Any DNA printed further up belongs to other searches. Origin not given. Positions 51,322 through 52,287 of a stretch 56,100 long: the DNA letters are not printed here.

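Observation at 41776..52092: Stator genes flbD-motA-motB nested inside a pseudaminic-acid-type nonulosonate operon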

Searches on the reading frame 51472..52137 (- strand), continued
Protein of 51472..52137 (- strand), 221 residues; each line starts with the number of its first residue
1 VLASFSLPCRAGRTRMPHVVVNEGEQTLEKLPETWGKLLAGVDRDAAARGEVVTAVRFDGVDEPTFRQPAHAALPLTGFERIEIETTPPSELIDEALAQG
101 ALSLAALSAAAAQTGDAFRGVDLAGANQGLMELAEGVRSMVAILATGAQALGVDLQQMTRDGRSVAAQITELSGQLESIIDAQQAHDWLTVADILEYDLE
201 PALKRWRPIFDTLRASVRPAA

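Call 71: find_encoding_contigs(protein=P0019, flank=10000, max_places=1)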
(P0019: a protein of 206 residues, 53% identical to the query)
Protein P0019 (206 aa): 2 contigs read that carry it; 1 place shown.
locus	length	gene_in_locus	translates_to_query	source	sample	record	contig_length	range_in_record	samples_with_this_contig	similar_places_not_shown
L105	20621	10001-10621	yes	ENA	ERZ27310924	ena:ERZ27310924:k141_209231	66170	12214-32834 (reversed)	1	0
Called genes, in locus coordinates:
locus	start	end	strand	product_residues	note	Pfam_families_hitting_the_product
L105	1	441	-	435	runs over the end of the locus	PF13439:Glyco_transf_4 (faint), PF00534:Glycos_transf_1, PF13692:Glyco_trans_1_4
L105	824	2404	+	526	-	PF13439:Glyco_transf_4, PF13579:Glyco_trans_4_4, PF00534:Glycos_transf_1, PF13692:Glyco_trans_1_4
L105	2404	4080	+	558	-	PF13439:Glyco_transf_4, PF13579:Glyco_trans_4_4, PF20706:GT4-conflict, PF00534:Glycos_transf_1, PF13692:Glyco_trans_1_4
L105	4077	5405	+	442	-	PF03966:Trm112p (weak), PF08003:Methyltransf_9, PF13489:Methyltransf_23, PF08241:Methyltransf_11, PF08242:Methyltransf_12, PF13649:Methyltransf_25, PF13847:Methyltransf_31, PF22674:C2185-like_N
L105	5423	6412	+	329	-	PF01596:Methyltransf_3 (faint), PF04989:RMNT_CmcI (weak), PF13578:Methyltransf_24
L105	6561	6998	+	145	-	PF00903:Glyoxalase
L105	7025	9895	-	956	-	PF00535:Glycos_transf_2, PF13414:TPR_11 (faint), PF13431:TPR_17 (faint), PF00515:TPR_1 (faint), PF13371:TPR_9, PF13432:TPR_16 (weak), PF00534:Glycos_transf_1, PF13692:Glyco_trans_1_4, +7 more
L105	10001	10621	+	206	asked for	PF26154:DUF8042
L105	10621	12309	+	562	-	PF00535:Glycos_transf_2 (faint)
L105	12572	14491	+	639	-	PF13522:GATase_6, PF13537:GATase_7, PF00733:Asn_synthase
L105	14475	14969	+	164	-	-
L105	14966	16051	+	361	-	PF00534:Glycos_transf_1, PF13692:Glyco_trans_1_4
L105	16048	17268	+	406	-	PF01973:MptE-like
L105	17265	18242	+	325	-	PF00535:Glycos_transf_2, PF10111:Glyco_tranf_2_2 (weak), PF13641:Glyco_tranf_2_3 (weak)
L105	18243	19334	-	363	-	PF00534:Glycos_transf_1 (faint), PF13692:Glyco_trans_1_4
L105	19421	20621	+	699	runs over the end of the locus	PF08447:PAS_3, PF13426:PAS_9 (faint), PF00989:PAS, PF08448:PAS_4, PF00512:HisKA (weak), PF02518:HATPase_c, PF00072:Response_reg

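Call 72: find_encoding_contigs(protein=P0042, flank=10000, max_places=1)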
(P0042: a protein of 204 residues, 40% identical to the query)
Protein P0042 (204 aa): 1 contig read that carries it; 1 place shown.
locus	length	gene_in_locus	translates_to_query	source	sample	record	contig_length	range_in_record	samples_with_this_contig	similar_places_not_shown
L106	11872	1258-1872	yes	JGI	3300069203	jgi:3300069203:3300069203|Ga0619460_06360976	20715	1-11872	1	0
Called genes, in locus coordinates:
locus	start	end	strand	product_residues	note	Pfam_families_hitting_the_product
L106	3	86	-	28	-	?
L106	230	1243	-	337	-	PF13692:Glyco_trans_1_4 (weak)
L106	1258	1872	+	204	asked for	PF26154:DUF8042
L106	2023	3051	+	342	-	-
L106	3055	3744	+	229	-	PF00702:Hydrolase, PF12710:HAD (faint), PF13419:HAD_2, PF13242:Hydrolase_like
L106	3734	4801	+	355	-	PF03102:NeuB, PF08666:SAF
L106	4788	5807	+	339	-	PF21360:PylC-like_N, PF02655:ATP-grasp_3, PF15632:ATPgrasp_Ter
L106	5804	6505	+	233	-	PF02348:CTP_transf_3, PF12804:NTP_transf_3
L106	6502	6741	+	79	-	PF06289:FlbD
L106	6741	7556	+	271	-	PF20560:MotA_N (weak), PF01618:MotA_ExbB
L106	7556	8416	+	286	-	PF13677:MotB_plug, PF00691:OmpA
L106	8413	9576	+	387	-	PF01073:3Beta_HSD, PF01370:Epimerase, PF02719:Polysacc_synt_2, PF04321:RmlD_sub_bind, PF16363:GDP_Man_Dehyd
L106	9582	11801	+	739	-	PF13524:Glyco_trans_1_2, PF13692:Glyco_trans_1_4, PF00534:Glycos_transf_1 (faint), PF13524:Glyco_trans_1_2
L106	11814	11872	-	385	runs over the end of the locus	-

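Call 73: find_encoding_contigs(protein=P0064, flank=10000, max_places=1)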
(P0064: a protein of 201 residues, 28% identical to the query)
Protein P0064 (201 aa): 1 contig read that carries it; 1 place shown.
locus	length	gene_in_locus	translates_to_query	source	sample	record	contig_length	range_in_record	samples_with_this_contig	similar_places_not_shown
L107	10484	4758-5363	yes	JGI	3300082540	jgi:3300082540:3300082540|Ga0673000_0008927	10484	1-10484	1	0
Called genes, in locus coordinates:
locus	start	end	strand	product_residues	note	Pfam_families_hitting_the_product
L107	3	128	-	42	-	?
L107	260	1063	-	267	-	PF00669:Flagellin_N, PF00700:Flagellin_C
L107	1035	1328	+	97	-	-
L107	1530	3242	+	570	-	PF00535:Glycos_transf_2, PF13429:TPR_15 (faint), PF23914:TPR_CcmH_CycH (faint), PF00515:TPR_1 (faint), PF13424:TPR_12 (weak), PF14559:TPR_19 (weak), PF13432:TPR_16 (weak), PF14559:TPR_19 (weak), +15 more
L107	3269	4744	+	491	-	PF00535:Glycos_transf_2, PF13424:TPR_12, PF13429:TPR_15 (weak), PF14559:TPR_19, PF13431:TPR_17 (weak), PF23914:TPR_CcmH_CycH (weak), PF00515:TPR_1, PF13432:TPR_16, +12 more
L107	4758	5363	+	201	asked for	PF26154:DUF8042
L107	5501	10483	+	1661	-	?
